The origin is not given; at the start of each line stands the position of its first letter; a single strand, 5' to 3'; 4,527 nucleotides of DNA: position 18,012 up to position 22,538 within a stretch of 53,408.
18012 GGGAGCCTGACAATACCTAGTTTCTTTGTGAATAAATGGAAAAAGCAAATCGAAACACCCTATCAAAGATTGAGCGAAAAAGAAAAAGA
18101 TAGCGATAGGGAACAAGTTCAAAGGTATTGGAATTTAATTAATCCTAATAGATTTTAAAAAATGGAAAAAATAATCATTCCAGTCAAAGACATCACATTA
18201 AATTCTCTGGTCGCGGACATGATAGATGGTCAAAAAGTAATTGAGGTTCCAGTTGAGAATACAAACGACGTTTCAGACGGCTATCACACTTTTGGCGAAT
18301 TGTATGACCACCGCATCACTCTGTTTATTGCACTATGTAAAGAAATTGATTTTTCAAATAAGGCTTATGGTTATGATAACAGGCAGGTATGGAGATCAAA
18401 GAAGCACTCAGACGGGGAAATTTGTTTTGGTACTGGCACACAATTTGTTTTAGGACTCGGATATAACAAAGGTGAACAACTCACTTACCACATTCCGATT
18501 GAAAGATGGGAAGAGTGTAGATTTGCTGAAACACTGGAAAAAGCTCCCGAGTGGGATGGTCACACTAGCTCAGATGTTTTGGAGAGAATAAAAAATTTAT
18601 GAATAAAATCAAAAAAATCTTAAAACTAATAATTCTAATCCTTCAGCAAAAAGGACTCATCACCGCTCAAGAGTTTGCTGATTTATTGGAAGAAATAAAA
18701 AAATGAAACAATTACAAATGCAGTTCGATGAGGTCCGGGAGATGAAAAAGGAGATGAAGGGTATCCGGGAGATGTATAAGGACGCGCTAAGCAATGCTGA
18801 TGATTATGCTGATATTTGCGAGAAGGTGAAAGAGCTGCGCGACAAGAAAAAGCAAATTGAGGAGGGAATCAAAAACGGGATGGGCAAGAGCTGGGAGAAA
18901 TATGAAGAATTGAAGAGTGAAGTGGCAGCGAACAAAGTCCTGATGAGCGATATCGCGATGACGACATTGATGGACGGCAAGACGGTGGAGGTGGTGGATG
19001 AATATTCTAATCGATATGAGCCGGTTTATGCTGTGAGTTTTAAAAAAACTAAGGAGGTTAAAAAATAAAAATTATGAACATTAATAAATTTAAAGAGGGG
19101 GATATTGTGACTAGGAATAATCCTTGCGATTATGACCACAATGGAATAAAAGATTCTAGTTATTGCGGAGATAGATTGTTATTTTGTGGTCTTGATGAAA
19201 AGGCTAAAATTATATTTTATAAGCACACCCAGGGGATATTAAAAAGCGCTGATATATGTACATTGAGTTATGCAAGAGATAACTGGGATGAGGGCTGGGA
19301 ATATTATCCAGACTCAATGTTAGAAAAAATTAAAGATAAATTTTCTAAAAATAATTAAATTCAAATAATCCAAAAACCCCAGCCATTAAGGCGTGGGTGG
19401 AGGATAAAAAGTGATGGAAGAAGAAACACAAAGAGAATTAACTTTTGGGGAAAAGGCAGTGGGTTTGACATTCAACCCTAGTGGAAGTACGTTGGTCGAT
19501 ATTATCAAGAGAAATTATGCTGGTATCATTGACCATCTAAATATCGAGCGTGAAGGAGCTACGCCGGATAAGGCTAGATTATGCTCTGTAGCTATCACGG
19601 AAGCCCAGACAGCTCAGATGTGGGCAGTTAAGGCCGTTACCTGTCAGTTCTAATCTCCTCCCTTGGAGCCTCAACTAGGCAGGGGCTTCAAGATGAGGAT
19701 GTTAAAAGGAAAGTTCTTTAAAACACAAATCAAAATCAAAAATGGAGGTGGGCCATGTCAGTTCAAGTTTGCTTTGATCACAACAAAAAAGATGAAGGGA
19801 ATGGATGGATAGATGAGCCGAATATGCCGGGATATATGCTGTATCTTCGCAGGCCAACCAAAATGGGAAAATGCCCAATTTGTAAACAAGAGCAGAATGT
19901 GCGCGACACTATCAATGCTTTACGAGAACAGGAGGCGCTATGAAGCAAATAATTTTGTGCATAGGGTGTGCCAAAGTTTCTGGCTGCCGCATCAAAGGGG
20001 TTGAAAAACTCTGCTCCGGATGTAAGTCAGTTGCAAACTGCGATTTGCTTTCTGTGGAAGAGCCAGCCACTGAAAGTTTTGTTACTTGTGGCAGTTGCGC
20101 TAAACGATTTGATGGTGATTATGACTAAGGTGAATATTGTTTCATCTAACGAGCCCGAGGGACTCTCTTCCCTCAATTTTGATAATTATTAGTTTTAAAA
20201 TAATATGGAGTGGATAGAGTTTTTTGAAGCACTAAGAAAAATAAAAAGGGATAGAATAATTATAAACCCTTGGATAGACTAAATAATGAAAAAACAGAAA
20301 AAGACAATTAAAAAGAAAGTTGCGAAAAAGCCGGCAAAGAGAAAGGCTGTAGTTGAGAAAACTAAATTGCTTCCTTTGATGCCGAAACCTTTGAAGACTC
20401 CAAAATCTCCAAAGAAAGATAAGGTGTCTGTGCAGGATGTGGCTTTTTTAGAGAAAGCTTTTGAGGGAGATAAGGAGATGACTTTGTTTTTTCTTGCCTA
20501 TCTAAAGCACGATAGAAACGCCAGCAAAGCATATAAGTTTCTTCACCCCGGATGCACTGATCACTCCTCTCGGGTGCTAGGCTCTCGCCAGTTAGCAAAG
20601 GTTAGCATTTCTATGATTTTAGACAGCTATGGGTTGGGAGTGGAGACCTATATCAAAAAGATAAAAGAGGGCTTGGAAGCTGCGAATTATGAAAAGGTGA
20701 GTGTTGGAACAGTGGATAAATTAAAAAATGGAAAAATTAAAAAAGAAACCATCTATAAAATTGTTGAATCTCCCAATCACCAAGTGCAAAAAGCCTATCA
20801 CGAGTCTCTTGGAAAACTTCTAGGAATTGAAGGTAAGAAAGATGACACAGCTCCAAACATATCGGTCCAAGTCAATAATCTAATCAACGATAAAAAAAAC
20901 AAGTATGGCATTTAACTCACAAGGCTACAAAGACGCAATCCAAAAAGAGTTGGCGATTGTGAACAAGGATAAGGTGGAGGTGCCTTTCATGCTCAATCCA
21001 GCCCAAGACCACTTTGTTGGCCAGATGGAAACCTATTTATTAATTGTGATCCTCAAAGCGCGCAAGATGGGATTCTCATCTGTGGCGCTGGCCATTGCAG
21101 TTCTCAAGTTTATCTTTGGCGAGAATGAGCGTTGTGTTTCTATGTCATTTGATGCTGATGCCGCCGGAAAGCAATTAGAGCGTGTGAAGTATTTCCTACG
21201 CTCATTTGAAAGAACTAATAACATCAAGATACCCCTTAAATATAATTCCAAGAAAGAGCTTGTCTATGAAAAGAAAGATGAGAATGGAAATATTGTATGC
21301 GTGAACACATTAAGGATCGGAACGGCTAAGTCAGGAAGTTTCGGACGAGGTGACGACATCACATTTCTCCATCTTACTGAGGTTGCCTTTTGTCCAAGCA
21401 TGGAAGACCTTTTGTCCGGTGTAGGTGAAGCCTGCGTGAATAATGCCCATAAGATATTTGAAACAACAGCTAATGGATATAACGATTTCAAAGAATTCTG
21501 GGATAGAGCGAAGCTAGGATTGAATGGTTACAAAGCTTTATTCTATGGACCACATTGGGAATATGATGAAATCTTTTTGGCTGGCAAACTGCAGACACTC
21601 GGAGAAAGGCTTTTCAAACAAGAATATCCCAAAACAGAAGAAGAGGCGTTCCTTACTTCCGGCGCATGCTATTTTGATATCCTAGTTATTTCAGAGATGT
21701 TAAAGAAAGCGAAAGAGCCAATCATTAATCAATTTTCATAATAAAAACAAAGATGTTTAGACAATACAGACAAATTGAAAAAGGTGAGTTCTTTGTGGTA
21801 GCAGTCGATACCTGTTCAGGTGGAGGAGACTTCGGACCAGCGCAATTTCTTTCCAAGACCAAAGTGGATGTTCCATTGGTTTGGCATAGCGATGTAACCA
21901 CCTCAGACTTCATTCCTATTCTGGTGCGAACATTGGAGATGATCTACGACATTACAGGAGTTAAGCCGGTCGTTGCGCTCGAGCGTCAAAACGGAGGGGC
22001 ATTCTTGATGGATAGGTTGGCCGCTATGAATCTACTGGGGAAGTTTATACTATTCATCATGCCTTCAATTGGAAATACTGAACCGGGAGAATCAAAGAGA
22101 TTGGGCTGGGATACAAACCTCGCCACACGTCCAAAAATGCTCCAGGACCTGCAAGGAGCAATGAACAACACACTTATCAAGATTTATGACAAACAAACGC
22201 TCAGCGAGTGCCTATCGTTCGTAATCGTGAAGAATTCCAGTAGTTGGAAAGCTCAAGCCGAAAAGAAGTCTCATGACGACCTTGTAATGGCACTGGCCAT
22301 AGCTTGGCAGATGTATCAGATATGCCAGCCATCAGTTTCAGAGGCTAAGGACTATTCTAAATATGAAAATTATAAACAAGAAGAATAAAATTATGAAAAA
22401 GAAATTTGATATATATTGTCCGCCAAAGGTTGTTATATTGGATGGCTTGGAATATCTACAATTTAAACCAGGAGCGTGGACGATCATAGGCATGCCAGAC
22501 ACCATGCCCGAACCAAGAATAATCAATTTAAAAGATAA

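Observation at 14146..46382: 32-kb prophage-like element inserted exactly at the CIRCE operator region of the hrcA-grpE-dnaK heat-shock locus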

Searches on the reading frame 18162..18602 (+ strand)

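Call 58: search_protein_families(library=pfam, proteins=[window:18162-18602:+], max_evalue=0.01)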
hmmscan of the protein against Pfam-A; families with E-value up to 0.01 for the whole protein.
window:18162-18602:+ (146 aa): 1 family
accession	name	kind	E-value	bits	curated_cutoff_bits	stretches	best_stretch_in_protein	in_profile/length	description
PF25311.1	WDGH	-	5.2e-29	100.9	27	1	36-145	2-96/97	WDGH domain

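Call 59: search_protein_families(library=phrogs, proteins=[window:18162-18602:+], max_evalue=0.001)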
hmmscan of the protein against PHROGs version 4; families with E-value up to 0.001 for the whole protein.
window:18162-18602:+ (146 aa): 4 families
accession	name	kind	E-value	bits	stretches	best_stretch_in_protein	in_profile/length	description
phrog_3392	-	unknown function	1.9e-23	84.8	1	31-146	203-303/310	-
phrog_3769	-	unknown function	8.8e-18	65.7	1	32-144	60-158/186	-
phrog_21846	-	unknown function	4.9e-10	40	1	30-140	222-341/354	-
phrog_16023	-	unknown function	0.00092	20.5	0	42-145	16-117/128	-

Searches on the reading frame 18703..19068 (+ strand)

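Call 58: search_protein_families(library=pfam, proteins=[window:18703-19068:+], max_evalue=0.01)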
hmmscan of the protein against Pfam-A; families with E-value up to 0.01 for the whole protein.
window:18703-19068:+ (121 aa): 2 families
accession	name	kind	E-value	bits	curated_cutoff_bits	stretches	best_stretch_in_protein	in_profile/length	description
PF00804.31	Syntaxin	-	0.0047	17.2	26.7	1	3-78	3-78/157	Syntaxin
PF10018.14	Med4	-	0.0082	16.3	26.9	1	24-78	13-64/190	Vitamin-D-receptor interacting Mediator subunit 4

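Call 59: search_protein_families(library=phrogs, proteins=[window:18703-19068:+], max_evalue=0.001)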
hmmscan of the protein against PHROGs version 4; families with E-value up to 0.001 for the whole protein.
window:18703-19068:+ (121 aa): 0 families

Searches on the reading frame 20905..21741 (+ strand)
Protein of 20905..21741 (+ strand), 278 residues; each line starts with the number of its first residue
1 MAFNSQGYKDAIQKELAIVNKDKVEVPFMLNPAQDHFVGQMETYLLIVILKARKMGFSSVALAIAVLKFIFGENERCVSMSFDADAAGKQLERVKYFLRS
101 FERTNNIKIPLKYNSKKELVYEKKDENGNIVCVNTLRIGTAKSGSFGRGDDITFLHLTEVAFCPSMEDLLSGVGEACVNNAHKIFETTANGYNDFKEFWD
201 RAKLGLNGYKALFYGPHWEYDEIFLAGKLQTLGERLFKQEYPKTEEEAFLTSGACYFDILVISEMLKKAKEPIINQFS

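Call 11: search_protein_families(library=phrogs, proteins=[window:20905-21741:+], max_evalue=0.001)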
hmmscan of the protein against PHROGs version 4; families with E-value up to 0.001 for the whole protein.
window:20905-21741:+ (278 aa): 3 families
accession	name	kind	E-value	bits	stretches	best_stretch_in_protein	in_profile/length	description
phrog_2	-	head and packaging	1.5e-11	44.8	1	20-241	257-450/807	terminase large subunit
phrog_5989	-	head and packaging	6.9e-07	29.7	1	29-165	141-265/347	terminase large subunit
phrog_26724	-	unknown function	1.1e-05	26.1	1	18-142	23-142/192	-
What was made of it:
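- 20905..21741 (+): Terminase large subunit, N-terminal (ATPase) ORF. PHROG 2, 1.5e-11 (call 11).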

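Call 83: search_protein_families(library=pfam, proteins=[window:20905-21741:+], max_evalue=0.01)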
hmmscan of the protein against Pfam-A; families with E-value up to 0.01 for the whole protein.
window:20905-21741:+ (278 aa): 0 families

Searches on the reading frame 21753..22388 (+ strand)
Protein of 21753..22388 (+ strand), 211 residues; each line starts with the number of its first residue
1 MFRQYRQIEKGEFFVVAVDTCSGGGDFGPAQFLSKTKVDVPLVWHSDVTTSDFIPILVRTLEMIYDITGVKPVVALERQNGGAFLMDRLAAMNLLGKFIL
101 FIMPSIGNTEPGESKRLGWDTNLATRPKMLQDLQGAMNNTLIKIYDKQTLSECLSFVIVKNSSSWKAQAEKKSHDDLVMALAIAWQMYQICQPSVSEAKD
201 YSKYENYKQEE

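Call 11: search_protein_families(library=phrogs, proteins=[window:21753-22388:+], max_evalue=0.001)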
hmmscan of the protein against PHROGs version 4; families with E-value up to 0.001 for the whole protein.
window:21753-22388:+ (211 aa): 2 families
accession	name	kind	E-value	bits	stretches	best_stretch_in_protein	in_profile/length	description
phrog_24361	-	head and packaging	1.5e-10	42.1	1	72-196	27-146/162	terminase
phrog_38407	-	unknown function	0.00053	20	1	104-189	267-349/370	-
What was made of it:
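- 21753..22388 (+): Terminase large subunit, C-terminal ORF, in another reading frame. PHROG 24361, 1.5e-10 (call 11).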

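Call 83: search_protein_families(library=pfam, proteins=[window:21753-22388:+], max_evalue=0.01)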
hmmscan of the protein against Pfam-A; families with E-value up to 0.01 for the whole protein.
window:21753-22388:+ (211 aa): 0 families
